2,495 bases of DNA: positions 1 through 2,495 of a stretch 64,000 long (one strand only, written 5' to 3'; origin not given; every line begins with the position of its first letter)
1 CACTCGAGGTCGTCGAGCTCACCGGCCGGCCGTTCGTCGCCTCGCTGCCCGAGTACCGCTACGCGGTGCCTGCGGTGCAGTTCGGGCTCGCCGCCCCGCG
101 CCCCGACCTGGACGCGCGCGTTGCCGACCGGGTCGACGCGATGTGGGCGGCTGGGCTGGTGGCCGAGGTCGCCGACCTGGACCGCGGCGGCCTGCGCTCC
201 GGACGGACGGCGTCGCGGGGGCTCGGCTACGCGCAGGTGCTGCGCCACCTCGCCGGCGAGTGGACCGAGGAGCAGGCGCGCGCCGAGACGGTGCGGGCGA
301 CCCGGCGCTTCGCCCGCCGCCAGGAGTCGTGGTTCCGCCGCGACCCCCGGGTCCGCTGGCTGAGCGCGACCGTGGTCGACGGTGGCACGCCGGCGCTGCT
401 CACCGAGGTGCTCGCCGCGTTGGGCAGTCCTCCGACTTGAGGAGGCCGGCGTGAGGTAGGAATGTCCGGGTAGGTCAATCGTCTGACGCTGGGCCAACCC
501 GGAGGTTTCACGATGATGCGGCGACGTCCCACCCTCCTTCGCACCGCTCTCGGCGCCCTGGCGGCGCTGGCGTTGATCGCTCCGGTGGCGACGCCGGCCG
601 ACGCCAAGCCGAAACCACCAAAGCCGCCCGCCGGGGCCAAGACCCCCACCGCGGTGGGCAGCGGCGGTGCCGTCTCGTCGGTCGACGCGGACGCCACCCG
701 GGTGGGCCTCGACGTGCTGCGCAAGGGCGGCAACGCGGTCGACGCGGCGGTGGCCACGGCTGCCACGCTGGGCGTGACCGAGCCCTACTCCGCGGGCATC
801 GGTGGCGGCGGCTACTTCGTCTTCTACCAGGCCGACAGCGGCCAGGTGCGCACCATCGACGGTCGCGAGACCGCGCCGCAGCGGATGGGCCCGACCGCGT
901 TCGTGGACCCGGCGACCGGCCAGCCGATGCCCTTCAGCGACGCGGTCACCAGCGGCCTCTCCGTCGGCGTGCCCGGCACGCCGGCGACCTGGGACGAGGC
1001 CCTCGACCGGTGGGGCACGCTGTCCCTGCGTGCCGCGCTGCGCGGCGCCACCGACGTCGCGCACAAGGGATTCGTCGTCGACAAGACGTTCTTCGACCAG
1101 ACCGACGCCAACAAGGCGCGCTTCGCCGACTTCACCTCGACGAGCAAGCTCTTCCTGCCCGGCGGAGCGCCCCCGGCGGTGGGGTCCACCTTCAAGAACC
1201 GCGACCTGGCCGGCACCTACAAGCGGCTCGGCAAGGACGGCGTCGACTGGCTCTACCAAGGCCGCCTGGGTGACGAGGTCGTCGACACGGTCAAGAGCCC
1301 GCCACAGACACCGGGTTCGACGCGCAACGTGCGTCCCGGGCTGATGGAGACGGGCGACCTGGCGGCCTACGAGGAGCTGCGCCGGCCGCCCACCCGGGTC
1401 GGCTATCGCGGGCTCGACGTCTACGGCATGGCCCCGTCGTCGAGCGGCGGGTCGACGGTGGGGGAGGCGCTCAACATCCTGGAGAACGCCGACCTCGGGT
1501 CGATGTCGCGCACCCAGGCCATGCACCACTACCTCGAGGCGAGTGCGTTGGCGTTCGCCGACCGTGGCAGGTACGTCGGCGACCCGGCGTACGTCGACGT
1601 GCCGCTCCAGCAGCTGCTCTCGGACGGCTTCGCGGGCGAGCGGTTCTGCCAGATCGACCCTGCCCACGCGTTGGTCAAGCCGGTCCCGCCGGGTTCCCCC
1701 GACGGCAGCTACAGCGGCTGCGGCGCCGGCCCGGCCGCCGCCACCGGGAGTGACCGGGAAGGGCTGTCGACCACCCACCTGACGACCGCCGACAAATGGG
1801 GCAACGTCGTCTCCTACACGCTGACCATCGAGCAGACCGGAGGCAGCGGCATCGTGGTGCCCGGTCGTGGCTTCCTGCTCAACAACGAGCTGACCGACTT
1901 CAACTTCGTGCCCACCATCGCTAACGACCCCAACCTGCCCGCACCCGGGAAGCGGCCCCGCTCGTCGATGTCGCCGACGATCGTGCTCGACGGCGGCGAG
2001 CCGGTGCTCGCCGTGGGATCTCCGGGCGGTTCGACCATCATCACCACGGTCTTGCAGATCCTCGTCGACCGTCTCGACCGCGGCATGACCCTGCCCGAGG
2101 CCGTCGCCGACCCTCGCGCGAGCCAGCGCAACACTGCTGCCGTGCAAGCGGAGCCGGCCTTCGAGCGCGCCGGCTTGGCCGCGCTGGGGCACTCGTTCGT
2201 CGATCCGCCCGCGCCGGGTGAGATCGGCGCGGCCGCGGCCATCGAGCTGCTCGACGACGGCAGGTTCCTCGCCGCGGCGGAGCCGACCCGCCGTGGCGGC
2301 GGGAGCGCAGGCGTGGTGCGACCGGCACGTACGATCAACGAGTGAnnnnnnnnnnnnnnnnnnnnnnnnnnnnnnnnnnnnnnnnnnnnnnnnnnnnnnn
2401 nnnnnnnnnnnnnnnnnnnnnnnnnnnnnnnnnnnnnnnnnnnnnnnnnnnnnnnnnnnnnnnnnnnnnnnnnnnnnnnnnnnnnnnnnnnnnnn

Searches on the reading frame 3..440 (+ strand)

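Call 22: search_protein_families(library=pfam, proteins=[window:3-440:+])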
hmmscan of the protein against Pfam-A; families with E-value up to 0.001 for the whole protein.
window:3-440:+ (145 aa): 1 family
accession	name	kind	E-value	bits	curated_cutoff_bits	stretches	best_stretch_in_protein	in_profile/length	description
PF01715.23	IPPT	-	1.6e-28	100.5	23.6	1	1-114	128-243/243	IPP transferase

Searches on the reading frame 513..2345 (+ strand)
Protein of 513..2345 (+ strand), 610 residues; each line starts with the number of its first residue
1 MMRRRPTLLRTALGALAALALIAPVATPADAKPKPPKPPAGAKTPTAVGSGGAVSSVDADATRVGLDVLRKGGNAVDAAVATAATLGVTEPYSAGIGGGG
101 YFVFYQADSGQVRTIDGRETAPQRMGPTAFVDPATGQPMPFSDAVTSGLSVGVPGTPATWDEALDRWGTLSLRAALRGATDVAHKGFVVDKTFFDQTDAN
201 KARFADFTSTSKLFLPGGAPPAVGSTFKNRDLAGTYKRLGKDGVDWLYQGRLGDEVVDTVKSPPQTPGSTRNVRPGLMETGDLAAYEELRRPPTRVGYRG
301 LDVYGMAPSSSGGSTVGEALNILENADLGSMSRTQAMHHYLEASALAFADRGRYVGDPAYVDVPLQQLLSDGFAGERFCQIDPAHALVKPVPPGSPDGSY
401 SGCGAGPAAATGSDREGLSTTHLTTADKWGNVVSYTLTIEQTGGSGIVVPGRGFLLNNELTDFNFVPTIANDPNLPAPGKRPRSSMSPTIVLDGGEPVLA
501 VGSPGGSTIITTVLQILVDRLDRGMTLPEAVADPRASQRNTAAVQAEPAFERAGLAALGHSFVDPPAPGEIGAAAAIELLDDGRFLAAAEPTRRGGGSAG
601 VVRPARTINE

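Call 8: search_protein_families(library=pfam, proteins=[window:513-2345:+])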
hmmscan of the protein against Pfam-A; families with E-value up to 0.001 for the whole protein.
window:513-2345:+ (610 aa): 1 family
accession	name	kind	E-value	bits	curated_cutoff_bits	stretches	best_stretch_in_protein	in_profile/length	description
PF01019.26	G_glu_transpept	-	3.9e-138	461.9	27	1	67-595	2-512/512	Gamma-glutamyltranspeptidase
